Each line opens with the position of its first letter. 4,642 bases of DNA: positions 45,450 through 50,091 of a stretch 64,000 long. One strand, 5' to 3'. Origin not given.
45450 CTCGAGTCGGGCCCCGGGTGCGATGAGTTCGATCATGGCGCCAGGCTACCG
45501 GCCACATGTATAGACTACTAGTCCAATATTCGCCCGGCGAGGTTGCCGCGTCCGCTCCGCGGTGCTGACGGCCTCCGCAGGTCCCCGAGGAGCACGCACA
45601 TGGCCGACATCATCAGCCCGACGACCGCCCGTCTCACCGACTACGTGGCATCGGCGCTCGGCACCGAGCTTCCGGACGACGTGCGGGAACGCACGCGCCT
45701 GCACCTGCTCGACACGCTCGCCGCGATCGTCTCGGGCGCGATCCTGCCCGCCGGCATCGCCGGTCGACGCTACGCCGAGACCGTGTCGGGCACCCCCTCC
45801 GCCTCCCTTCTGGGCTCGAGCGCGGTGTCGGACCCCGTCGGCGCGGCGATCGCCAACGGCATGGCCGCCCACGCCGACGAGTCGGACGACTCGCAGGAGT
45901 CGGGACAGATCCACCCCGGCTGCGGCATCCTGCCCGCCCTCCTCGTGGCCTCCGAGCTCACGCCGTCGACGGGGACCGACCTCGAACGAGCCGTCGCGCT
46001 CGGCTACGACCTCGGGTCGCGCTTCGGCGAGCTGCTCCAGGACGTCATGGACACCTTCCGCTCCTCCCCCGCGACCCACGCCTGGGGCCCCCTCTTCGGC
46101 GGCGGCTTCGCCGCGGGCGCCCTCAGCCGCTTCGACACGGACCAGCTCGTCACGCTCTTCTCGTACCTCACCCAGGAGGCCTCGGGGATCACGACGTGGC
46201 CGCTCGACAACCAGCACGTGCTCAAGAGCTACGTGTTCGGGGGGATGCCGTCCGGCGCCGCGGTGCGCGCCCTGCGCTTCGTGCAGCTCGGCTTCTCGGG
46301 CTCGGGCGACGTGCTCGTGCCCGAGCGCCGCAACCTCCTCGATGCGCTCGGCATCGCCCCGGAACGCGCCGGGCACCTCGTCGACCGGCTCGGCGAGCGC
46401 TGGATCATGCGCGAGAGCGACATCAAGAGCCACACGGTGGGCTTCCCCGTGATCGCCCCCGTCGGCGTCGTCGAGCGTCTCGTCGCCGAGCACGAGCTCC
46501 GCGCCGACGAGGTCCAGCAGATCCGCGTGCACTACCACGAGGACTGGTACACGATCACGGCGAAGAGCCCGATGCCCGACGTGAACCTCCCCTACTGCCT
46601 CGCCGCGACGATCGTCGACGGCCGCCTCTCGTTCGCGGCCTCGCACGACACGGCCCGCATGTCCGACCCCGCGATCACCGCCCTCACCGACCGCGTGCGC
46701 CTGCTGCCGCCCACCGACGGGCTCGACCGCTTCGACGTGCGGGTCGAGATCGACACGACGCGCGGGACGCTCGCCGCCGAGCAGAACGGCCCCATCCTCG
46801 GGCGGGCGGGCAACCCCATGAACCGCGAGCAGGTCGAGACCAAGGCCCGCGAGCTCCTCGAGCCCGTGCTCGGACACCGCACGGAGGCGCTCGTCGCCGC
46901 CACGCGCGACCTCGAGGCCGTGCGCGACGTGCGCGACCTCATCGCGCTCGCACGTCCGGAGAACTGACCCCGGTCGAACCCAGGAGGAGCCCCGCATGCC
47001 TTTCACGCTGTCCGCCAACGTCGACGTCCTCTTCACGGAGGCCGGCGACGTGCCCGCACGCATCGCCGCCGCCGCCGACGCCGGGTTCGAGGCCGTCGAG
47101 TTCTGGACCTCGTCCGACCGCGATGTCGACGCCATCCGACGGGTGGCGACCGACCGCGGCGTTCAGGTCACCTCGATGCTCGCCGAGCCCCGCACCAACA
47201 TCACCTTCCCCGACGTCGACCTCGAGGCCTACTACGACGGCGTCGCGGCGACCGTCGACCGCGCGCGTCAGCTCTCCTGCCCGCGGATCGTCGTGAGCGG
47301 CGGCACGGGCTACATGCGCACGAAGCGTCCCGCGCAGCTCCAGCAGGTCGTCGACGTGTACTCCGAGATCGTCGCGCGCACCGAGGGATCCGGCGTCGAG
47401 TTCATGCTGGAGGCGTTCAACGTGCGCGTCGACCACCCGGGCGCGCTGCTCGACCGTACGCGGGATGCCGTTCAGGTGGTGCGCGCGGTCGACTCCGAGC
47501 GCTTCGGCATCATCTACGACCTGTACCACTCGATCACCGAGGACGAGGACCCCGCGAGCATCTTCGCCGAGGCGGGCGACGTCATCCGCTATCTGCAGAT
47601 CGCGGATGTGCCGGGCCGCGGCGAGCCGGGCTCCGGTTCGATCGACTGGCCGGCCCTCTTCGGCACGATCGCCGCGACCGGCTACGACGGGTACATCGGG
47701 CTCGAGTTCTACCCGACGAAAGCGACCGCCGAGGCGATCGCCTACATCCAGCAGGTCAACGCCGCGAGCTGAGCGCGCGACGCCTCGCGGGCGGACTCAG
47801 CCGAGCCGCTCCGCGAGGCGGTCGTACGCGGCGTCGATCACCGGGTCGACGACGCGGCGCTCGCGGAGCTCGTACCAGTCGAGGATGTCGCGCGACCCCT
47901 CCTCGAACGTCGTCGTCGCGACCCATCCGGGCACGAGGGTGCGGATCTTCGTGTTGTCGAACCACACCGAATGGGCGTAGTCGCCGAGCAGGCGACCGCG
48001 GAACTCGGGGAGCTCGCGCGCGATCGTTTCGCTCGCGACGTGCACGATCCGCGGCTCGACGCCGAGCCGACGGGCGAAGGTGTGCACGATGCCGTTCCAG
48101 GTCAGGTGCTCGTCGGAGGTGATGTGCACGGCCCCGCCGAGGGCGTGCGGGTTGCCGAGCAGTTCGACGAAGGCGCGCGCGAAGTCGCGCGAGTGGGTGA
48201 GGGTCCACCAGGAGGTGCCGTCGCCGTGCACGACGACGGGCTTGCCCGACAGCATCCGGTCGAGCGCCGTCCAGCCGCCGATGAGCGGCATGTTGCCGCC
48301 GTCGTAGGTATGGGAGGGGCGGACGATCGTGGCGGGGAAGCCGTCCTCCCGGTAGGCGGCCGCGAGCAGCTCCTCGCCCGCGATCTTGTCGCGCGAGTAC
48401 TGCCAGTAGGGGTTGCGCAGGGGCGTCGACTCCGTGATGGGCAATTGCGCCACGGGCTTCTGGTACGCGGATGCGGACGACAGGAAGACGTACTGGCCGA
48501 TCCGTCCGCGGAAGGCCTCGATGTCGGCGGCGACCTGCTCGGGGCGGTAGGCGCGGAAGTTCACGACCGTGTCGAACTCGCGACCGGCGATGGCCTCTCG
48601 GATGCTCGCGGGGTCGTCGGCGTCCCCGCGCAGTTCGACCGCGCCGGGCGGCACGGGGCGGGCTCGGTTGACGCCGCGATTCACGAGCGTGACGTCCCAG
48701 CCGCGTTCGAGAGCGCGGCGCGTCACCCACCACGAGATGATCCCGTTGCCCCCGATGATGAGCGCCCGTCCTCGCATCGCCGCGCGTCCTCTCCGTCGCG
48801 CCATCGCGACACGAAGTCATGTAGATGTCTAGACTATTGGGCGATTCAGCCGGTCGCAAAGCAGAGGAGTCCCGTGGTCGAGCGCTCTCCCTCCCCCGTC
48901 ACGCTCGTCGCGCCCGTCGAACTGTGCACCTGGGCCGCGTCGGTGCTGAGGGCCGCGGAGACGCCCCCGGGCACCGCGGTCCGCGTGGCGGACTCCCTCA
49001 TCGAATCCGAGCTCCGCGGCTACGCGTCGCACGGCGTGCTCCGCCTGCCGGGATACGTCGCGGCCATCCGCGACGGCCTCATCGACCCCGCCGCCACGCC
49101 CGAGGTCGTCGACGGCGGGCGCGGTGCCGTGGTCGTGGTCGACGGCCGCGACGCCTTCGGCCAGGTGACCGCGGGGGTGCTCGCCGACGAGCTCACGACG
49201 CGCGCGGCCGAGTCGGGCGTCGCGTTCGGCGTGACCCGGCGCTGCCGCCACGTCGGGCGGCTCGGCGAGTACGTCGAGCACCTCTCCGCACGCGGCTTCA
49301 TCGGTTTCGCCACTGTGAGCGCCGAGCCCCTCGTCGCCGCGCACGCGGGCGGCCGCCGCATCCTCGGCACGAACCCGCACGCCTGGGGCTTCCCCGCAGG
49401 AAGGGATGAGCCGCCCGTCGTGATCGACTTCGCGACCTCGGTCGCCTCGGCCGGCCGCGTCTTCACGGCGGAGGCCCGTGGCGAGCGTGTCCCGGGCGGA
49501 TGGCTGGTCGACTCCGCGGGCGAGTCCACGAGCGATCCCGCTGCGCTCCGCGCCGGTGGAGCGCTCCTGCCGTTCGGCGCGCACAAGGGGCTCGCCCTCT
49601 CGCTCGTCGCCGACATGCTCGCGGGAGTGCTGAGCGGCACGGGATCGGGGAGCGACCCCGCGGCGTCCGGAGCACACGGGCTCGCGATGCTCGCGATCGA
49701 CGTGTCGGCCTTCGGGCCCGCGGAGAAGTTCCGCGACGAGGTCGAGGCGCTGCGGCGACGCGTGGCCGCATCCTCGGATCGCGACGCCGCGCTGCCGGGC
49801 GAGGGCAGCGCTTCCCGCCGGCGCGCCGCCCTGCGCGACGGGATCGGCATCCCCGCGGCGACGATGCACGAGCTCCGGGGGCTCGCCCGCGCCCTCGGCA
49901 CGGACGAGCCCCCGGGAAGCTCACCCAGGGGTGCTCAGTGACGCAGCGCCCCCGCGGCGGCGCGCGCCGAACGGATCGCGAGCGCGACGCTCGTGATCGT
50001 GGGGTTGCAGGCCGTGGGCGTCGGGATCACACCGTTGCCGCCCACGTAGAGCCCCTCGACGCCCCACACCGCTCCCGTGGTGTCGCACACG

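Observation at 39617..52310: Six copies of one AT-rich GTCTA(G/T)AC box mark every promoter region of the 35-58 kb island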

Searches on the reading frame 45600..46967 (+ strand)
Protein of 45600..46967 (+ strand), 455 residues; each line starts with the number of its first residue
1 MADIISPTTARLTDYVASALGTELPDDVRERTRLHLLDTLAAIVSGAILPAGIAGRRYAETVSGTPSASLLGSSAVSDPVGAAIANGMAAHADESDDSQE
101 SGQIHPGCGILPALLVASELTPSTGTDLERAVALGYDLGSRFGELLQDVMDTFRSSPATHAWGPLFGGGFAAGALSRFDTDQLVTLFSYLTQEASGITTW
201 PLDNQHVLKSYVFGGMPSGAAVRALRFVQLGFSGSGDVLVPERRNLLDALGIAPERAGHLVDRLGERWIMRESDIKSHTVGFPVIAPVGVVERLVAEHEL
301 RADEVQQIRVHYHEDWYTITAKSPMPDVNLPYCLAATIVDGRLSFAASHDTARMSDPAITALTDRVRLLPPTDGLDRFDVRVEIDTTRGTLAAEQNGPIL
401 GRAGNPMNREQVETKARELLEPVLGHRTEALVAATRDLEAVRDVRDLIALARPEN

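Call 15: search_protein_families(library=pfam, proteins=[window:45600-46967:+])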
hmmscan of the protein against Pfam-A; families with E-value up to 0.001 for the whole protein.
window:45600-46967:+ (455 aa): 2 families
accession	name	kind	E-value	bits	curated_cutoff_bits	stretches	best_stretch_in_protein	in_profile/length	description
PF03972.19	MmgE_PrpD_N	-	3.7e-32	111.9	32.1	1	11-243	2-229/244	MmgE/PrpD N-terminal domain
PF19305.4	MmgE_PrpD_C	-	8e-18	65.3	32.1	1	285-429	8-161/173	MmgE/PrpD C-terminal domain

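Call 29: search_protein_families(library=ncbifam, proteins=[window:45600-46967:+], max_evalue=1e-10)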
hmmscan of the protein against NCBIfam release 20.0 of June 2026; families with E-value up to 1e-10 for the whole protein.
window:45600-46967:+ (455 aa): 0 families

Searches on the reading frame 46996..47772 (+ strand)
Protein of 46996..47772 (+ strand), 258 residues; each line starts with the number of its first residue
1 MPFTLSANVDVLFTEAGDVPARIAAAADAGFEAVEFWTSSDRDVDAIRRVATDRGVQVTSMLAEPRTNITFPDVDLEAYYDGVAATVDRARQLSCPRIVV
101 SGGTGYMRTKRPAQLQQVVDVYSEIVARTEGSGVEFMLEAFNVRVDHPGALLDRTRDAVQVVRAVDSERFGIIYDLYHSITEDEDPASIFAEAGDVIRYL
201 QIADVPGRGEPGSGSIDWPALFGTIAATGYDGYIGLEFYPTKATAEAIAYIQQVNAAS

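Call 15: search_protein_families(library=pfam, proteins=[window:46996-47772:+])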
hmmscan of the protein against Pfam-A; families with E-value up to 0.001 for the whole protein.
window:46996-47772:+ (258 aa): 1 family
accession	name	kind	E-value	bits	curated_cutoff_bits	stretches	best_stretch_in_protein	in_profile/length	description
PF01261.30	AP_endonuc_2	-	2.8e-38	132.5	31.1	1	23-252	1-247/249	Xylose isomerase-like TIM barrel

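Call 29: search_protein_families(library=ncbifam, proteins=[window:46996-47772:+], max_evalue=1e-10)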
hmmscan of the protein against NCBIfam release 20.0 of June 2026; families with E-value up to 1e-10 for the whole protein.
window:46996-47772:+ (258 aa): 6 families
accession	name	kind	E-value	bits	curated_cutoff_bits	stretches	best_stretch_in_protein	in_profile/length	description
TIGR03234.1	OH-pyruv-isom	equivalog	1.7e-43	148.8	353.45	1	5-251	3-253/254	hydroxypyruvate isomerase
NF043033.1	OxoTetrIsom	equivalog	3.1e-34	118.9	325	1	5-251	4-250/251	2-oxo-tetronate isomerase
NF007444.0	PRK09997.1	equivalog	8.4e-29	100.8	465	1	5-253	4-256/258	hydroxypyruvate isomerase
NF007441.0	PRK09989.1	equivalog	9.3e-18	64.9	412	1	5-251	4-254/258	HPr family phosphocarrier protein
NF041099.2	keto_glucon_epim_IolO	equivalog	9.3e-16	57.9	300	1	17-248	21-256/269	5-keto-L-gluconate epimerase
NF051856.1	PsicseEpim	equivalog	6.8e-13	49.1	300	1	33-237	37-244/287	D-psicose 3-epimerase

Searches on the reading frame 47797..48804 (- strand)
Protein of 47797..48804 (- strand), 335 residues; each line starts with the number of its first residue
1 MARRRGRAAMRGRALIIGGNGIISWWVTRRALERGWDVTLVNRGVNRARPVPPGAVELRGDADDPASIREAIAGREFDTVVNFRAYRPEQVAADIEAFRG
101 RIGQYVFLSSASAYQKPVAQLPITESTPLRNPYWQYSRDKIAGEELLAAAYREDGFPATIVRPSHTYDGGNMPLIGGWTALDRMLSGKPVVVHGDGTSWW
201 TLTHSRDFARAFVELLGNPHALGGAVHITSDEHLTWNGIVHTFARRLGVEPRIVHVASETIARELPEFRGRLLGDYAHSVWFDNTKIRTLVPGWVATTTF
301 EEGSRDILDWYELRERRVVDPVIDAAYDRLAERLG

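Call 16: search_protein_families(library=pfam, proteins=[window:47797-48804:-])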
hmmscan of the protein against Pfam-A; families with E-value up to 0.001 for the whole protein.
window:47797-48804:- (335 aa): 5 families
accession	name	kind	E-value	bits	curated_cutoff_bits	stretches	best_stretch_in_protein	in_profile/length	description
PF01370.27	Epimerase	-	3.5e-26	92.5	20.9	1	14-221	1-230/240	NAD dependent epimerase/dehydratase family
PF16363.11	GDP_Man_Dehyd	-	1.1e-09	38.6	27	1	104-306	123-331/332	GDP-mannose 4,6 dehydratase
PF04321.23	RmlD_sub_bind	-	2.7e-09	36.9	27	0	14-88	3-63/287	RmlD substrate binding domain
PF13460.12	NAD_binding_10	-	9.3e-09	35.8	27.2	1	18-170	1-150/184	NAD(P)H-binding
PF05368.20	NmrA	-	0.00058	20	27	0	13-74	4-69/298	NmrA-like family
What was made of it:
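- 47797..48804 (-): Transcription unit under box D (leftward): NAD-dependent epimerase/dehydratase-family protein. Call 16.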

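Call 29: search_protein_families(library=ncbifam, proteins=[window:47797-48804:-], max_evalue=1e-10)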
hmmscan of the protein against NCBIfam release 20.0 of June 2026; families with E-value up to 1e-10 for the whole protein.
window:47797-48804:- (335 aa): 0 families

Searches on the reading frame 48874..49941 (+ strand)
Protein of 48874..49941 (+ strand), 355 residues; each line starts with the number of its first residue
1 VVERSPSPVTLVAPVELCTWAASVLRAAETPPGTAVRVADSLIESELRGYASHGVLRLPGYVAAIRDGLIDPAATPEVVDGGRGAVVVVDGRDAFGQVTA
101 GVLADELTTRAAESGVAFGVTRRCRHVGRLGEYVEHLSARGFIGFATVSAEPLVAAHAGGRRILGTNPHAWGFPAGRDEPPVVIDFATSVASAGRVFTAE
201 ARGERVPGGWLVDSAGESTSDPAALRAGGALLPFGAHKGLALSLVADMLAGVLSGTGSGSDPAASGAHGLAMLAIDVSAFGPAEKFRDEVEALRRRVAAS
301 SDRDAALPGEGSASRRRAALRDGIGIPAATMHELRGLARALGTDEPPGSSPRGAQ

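Call 16: search_protein_families(library=pfam, proteins=[window:48874-49941:+])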
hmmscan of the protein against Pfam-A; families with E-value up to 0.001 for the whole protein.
window:48874-49941:+ (355 aa): 1 family
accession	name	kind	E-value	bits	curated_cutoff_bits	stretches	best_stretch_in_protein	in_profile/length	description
PF02615.19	Ldh_2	-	2.7e-90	303.3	38.8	1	16-334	5-332/333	Malate/L-lactate dehydrogenase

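Call 30: search_protein_families(library=ncbifam, proteins=[window:48874-49941:+], max_evalue=1e-10)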
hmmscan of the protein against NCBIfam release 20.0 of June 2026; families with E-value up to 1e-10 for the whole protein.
window:48874-49941:+ (355 aa): 5 families
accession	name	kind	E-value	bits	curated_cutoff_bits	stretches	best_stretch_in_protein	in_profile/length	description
NF007504.0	PRK10098.1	equivalog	1.7e-57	194.8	336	1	16-345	11-348/360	malate/lactate/ureidoglycolate dehydrogenase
NF040650.1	sulfolac_dhydr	equivalog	6.7e-50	170.2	500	1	23-342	14-334/339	L-sulfolactate dehydrogenase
NF011599.0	PRK15025.1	equivalog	3.7e-37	128.3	356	1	28-328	19-325/349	ureidoglycolate dehydrogenase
TIGR03175.1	AllD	equivalog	1.6e-35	122.9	496.2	1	24-328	15-325/349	ureidoglycolate dehydrogenase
NF009750.0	PRK13260.1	equivalog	1.8e-31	109.5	316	1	23-327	14-322/332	3-dehydro-L-gulonate 2-dehydrogenase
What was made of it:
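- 48874..49941 (+): Transcription unit under box D (rightward): Ldh_2-family (malate/L-lactate/sulfolactate-type) dehydrogenase. Calls 16, 30.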
